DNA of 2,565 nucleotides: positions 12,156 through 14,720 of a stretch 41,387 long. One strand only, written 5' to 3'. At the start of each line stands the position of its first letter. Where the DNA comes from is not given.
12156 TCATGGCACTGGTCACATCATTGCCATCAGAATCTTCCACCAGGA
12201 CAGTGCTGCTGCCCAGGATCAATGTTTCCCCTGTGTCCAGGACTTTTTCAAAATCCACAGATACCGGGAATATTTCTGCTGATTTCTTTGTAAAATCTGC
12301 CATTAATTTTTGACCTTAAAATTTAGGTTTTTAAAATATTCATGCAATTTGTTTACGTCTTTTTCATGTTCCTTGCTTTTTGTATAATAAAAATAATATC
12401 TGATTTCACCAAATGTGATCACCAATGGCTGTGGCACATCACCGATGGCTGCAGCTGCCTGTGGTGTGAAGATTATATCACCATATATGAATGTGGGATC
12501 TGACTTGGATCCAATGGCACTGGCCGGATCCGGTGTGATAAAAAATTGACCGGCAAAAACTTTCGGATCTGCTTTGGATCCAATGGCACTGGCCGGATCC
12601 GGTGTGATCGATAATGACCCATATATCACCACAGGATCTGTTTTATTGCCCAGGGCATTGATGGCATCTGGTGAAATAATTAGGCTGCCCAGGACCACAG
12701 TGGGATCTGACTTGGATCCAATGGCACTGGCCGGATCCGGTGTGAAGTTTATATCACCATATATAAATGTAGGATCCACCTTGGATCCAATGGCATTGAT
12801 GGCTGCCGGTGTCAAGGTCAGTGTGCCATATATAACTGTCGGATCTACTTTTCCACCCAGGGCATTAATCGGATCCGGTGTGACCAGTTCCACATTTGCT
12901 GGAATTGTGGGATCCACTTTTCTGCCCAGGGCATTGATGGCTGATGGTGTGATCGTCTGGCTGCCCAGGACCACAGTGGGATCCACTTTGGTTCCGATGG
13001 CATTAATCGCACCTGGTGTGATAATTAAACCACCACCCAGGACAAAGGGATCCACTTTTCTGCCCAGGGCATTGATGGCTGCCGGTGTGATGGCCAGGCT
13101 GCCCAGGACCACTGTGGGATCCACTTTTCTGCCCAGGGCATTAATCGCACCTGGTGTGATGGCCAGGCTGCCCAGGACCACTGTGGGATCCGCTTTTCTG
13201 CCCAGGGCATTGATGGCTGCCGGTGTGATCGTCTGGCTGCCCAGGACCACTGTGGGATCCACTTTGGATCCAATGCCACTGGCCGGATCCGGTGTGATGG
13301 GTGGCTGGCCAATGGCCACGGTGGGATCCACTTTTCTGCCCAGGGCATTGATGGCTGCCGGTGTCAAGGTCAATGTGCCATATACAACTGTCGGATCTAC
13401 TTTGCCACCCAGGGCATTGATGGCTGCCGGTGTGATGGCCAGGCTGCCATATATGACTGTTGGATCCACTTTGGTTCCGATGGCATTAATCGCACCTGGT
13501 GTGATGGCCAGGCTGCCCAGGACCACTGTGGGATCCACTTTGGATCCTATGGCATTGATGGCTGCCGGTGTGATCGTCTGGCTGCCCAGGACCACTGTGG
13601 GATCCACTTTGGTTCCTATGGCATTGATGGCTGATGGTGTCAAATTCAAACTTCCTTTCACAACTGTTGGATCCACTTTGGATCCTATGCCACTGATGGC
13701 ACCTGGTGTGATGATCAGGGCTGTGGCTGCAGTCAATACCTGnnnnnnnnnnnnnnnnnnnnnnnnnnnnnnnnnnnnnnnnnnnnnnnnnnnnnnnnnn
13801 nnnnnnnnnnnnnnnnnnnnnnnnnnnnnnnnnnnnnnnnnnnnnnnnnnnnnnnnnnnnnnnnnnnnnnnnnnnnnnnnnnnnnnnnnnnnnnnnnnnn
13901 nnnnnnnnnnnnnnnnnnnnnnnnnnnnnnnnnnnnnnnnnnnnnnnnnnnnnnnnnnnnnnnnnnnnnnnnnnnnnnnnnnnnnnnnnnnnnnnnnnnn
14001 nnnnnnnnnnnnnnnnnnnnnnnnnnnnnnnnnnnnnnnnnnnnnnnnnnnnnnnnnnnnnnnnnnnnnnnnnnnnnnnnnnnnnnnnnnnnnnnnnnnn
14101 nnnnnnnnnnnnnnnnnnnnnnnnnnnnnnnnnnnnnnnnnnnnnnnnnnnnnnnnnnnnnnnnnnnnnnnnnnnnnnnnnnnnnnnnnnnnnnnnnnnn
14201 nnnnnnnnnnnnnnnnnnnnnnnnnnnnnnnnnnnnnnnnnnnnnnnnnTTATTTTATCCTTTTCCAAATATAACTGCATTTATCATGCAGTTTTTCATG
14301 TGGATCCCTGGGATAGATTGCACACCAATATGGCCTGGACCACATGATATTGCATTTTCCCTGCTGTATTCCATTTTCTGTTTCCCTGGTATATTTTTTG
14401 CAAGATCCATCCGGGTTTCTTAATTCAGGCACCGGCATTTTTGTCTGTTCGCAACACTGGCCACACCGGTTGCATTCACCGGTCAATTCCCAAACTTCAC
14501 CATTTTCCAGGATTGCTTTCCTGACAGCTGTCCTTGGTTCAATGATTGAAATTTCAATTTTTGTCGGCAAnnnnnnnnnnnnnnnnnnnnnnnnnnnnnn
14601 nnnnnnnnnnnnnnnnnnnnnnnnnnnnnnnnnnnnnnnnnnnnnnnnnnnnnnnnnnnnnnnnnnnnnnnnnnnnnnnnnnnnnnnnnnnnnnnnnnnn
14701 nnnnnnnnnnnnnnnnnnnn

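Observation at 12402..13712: Nineteen perfectly phased 23-residue repeats in a 648-aa protein between the head and tail modules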

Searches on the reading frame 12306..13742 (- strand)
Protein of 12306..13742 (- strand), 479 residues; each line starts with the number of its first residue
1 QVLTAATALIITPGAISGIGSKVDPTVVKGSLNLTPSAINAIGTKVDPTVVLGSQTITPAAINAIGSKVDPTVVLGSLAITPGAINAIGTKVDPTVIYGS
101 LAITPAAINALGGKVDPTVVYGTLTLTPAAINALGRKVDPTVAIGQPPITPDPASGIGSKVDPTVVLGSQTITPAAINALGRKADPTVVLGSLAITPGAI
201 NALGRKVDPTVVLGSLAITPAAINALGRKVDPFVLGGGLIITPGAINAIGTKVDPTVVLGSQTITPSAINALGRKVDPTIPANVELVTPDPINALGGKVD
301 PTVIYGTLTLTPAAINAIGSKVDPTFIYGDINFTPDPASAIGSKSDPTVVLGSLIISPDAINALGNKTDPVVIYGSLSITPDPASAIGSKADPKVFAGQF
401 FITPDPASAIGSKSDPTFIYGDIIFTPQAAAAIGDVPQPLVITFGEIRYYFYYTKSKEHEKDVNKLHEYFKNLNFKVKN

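Call 37: predict_structure(alignment_id=A2)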
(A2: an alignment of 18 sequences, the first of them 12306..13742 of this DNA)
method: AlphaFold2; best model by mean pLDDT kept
length: 479 residues; sequences in the alignment: 18
mean_pLDDT: 62.2   pTM: 0.50
mean pLDDT of the five models: 62.2, 58.4, 57.7, 54.3, 50.9
residues with pLDDT >= 90: 0; 70-90: 143; 50-70: 259; < 50: 77
segments of 3 or more residues with pLDDT < 50: 1-6, 268-272, 289-293, 359-364, 383-387, 404-411, 418-420, 425-452, 476-479
pLDDT, mean of each block of 10 residues (from residue 1): 44 58 74 65 73 67 72 78 68 81 68 78 68 70 67 61 75 62 75 67 72 75 65 75 60 69 56 56 51 54 64 54 67 55 65 60 54 61 49 59 50 52 44 39 38 49 65 54
secondary structure, 60 per line:
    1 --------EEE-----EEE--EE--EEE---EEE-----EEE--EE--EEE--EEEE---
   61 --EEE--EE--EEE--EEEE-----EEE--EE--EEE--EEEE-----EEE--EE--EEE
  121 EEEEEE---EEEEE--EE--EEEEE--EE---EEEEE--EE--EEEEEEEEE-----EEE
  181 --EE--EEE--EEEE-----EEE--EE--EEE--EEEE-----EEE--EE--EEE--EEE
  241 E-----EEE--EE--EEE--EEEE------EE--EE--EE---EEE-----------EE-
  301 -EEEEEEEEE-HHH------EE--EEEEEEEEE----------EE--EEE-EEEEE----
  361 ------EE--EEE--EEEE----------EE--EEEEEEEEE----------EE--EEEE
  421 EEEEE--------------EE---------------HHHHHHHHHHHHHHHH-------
elements in order: E9-11 E17-19 E26-28 E32-34 E40-42 E49-51 E54-57 E63-65 E72-74 E77-80 E86-88 E95-97 E100-103 E109-111 E118-126 E130-134 E141-145 E153-157 E164-172 E178-180 E187-189 E192-195 E201-203 E210-212 E215-218 E224-226 E233-235 E238-241 E247-249 E256-258 E261-264 E284-286 E302-310 E325-333 E348-350 E352-356 E371-373 E376-379 E394-402 E417-425 H457-472

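Call 41: fold_search(model_id=the predicted structure, library=pdb)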
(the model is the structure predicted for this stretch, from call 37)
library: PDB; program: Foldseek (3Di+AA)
matches with E <= 10: 209; with E <= 0.001: 0
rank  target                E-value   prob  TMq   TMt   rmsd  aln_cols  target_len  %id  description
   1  4xkw_A                4.4e-03  0.69  0.20  0.18  15.0       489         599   10  Tailspike protein mutant D339N of E. coli bacteriophage HK620 in complex with pentasaccharide (released 2016-01-20)
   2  4kh3                  9.2e-03  0.35  0.17  0.17  17.0       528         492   13  Structure of a bacterial self-associating protein (released 2014-01-15)
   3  2vji                  1.1e-02  0.38  0.20  0.17  15.7       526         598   12  Tailspike protein of E.coli bacteriophage HK620 (released 2008-07-01)
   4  7koh_D                1.2e-02  0.69  0.24  0.22  15.4       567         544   12  Crystal structure of antigen 43 from Escherichia coli EDL933 (released 2022-03-09)
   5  4xle_A                1.4e-02  0.54  0.22  0.19  13.7       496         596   10  Tailspike protein double mutant D339N/E372A of E. coli bacteriophage HK620 in complex with hexasaccharide (released 2016-01-20)
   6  4xot_A                1.5e-02  0.47  0.21  0.18  14.1       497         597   10  Tailspike protein mutant E372Q of E. coli bacteriophage HK620 in complex with pentasaccharide (released 2016-01-27)
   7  9ozl_B                1.5e-02  0.28  0.15  0.19  14.9       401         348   11  Crystal structure of the polysaccharide lyase RbmB from Vibrio cholerae (released 2026-03-11)
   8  6g0x_A                1.6e-02  0.77  0.24  0.20  14.2       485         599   11  TAILSPIKE PROTEIN OF E. COLI BACTERIOPHAGE HK620 IN COMPLEX WITH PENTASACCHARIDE (released 2018-04-04)
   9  7koh_B                1.6e-02  0.51  0.23  0.21  16.0       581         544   14  Crystal structure of antigen 43 from Escherichia coli EDL933 (released 2022-03-09)
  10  4xkv                  1.7e-02  0.35  0.19  0.16  15.3       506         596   10  Tailspike protein mutant D339N of E. coli bacteriophage HK620 (released 2016-01-20)
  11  4xla_A                1.8e-02  0.51  0.22  0.19  14.9       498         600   10  Tailspike protein mutant D339A of E. coli bacteriophage HK620 IN COMPLEX WITH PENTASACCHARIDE (released 2016-01-20)
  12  7koh_C                1.9e-02  0.60  0.25  0.23  16.4       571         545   12  Crystal structure of antigen 43 from Escherichia coli EDL933 (released 2022-03-09)
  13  2x6x_A                2.0e-02  0.47  0.20  0.18  14.4       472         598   12  Tailspike protein mutant D339N of E.coli bacteriophage HK620 in complex with hexasaccharide (released 2011-03-02)
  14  4xor_A                2.8e-02  0.23  0.19  0.17  14.4       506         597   10  Tailspike protein double mutant D339N/E372Q of E. coli bacteriophage HK620 in complex with pentasaccharide (released 2016-01-27)
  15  4yel_A                3.0e-02  0.33  0.19  0.17  14.3       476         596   13  Tailspike protein double mutant D339A/E372A of E. coli bacteriophage HK620 in complex with hexasaccharide (released 2016-03-09)
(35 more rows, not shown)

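Call 46: search_protein_families(library=pfam, alignment_id=A2, max_evalue=0.01)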
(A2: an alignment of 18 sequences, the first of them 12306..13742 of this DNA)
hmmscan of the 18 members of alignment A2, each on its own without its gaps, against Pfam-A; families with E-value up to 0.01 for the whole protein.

A. member 1, window:12306-13742:- (479 aa): 2 families
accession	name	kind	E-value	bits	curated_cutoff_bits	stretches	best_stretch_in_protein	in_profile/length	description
PF25193.1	DPC1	-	2.8e-07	31.6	27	0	69-89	5-26/65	Diatom pyrenoid component 1 motif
PF03911.21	Sec61_beta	-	0.0089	16.5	27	0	43-53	15-25/41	Sec61beta family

B. families by the number of members that match (of 18 scanned): 6 families
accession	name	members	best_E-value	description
PF25193.1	DPC1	4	2.7e-09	Diatom pyrenoid component 1 motif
PF03911.21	Sec61_beta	2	0.00017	Sec61beta family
PF01985.26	CRS1_YhbY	1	0.00035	CRS1 / YhbY (CRM) domain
PF14262.12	Cthe_2159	1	0.00075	Carbohydrate-binding domain-containing protein Cthe_2159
PF13196.11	DUF4012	1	0.0083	Protein of unknown function (DUF4012)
PF21601.3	GldM_2nd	1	0.0096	GldM second domain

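Call 47: search_protein_families(library=phrogs, alignment_id=A2, max_evalue=0.001)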
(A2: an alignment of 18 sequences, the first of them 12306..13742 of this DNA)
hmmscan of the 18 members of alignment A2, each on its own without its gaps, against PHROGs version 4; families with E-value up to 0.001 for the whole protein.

A. member 1, window:12306-13742:- (479 aa): 1 family
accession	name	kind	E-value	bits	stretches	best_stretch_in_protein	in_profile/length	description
phrog_8501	-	tail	2.7e-15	57.8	3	11-120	12-121/133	minor tail protein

B. families by the number of members that match (of 18 scanned): 3 families
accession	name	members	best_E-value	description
phrog_8501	-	12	1.1e-18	minor tail protein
phrog_16576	-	1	3e-05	-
phrog_21181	-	1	0.00012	-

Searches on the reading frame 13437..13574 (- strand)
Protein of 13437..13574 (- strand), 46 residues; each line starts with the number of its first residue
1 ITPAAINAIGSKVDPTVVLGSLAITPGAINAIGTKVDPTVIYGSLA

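Call 101: find_related_loci(query=A6, collection=viral_contigs, flank=8000)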
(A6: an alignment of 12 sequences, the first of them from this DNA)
Query A6 (46 aa) in viral_contigs; peptide patterns used: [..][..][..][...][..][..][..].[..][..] (x = any residue, [..] = any of these).
49 stretches matched a pattern; 11 encode a relative of the query (tblastn E <= 1e-3); 11 distinct loci.
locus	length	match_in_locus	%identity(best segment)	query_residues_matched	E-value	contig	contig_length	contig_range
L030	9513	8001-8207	61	1-46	9e-14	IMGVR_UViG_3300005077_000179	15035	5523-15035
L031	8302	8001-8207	57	1-46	2e-12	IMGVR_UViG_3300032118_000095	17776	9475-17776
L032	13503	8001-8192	56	1-45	6e-12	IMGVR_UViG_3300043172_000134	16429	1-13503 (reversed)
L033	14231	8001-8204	57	1-45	5e-12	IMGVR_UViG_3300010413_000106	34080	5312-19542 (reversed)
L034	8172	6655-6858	55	1-46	1e-10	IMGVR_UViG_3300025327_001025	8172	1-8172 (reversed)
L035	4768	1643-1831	43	1-46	6e-10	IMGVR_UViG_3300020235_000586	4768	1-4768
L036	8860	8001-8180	52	1-46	2e-9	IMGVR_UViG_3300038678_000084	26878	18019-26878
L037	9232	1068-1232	54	1-46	7e-8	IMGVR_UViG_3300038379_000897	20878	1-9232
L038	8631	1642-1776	44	1-45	4e-7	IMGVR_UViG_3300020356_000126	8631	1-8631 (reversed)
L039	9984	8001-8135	44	1-45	1e-5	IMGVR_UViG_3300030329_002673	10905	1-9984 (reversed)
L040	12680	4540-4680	40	1-46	1e-4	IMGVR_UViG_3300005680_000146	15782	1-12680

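Call 108: search_solved_structures(query=A6, max_evalue=10, show_alignments=3)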
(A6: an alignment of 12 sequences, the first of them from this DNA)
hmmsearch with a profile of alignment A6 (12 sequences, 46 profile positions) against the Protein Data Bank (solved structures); distinct sequences matched with E-value up to 10: 4.
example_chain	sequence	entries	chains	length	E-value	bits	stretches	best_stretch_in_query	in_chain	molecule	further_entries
1g92_A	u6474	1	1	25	0.021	18.1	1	15-32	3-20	PONERATOXIN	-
25ij_B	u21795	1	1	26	0.023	17.9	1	15-32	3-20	Delta-paraponeritoxin-Pc1a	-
1xb9_A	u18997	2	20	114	0.53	13.6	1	7-43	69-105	Nucleophosmin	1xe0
4zch_A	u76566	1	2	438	0.74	13.1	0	20-46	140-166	Tumor necrosis factor ligand superfamily member 13,Tumor necrosis factor ligand superfamil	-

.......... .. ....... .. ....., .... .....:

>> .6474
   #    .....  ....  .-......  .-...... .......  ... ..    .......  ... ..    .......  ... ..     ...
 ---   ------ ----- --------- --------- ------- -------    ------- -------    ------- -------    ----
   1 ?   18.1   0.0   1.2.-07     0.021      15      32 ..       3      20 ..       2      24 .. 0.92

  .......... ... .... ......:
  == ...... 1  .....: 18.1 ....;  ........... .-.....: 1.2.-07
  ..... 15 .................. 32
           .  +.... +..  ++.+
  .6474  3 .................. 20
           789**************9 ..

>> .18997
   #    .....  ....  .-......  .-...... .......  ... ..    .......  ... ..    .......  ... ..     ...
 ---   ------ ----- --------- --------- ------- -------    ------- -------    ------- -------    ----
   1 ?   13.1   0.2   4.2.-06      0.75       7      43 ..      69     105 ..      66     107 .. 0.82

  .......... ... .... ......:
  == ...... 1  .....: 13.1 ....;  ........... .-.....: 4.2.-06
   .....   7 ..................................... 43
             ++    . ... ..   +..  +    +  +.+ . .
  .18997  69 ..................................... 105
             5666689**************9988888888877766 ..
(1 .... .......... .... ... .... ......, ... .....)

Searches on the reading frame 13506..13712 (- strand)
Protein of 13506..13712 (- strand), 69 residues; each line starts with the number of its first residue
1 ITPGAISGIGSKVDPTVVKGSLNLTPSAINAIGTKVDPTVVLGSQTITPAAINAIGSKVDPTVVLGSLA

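Call 68: search_protein_representatives(alignment_id=A4)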
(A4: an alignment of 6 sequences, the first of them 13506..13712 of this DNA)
Query: 6 sequences, 69 profile positions. Proteins with E-value up to 0.001 (for the whole library): 508; up to 1e-10: 317; up to 1e-30: 135. The best 150 are listed.
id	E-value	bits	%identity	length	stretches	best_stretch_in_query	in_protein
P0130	1.4e-149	502.6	-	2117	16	2-68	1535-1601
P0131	9.3e-148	496.7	-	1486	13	1-59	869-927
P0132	1.4e-143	483.3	-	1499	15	1-69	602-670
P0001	4.7e-124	420.8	-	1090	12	1-64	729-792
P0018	1.7e-118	403.0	-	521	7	1-68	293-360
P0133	8.1e-113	384.8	-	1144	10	1-67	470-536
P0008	1.1e-104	358.8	-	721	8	6-68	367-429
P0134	4.7e-103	353.6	-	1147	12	1-68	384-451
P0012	1.5e-100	345.5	-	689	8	1-67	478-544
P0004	1.3e-97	336.1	-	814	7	1-68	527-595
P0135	1.9e-96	332.4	-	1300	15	2-68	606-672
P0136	4.5e-90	312.0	-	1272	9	2-68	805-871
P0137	7.8e-89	308.0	-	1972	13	2-67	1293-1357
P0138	1.5e-88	307.1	-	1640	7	2-68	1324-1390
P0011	1.9e-84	293.9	-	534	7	1-68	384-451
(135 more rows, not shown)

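Call 97: find_related_loci(query=A4, collection=viral_contigs, flank=8000)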
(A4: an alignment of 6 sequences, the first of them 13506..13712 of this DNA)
Query A4 (69 aa) in viral_contigs; peptide patterns used: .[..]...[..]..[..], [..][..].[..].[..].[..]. (x = any residue, [..] = any of these).
80 stretches matched a pattern, but none encodes a relative of the query by tblastn (E <= 1e-3).

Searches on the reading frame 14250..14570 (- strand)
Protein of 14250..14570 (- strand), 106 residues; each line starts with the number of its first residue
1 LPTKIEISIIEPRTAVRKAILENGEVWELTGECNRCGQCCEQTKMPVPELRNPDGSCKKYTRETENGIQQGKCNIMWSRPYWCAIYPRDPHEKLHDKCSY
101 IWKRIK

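Call 5: search_protein_families(library=pfam, proteins=[window:14250-14570:-], max_evalue=0.1)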
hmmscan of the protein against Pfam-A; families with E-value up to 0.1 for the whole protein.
window:14250-14570:- (106 aa): 1 family
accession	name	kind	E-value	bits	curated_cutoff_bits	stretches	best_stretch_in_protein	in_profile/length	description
PF03692.20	CxxCxxCC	-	0.0028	18.8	23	1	32-90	1-63/85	Putative zinc- or iron-chelating domain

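Call 6: search_protein_families(library=phrogs, proteins=[window:14250-14570:-], max_evalue=0.01)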
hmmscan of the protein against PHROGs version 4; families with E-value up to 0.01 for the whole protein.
window:14250-14570:- (106 aa): 0 families

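Call 14: search_protein_families(library=ncbifam, proteins=[window:14250-14570:-], max_evalue=0.1)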
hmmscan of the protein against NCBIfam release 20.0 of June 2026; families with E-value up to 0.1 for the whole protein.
window:14250-14570:- (106 aa): 0 families
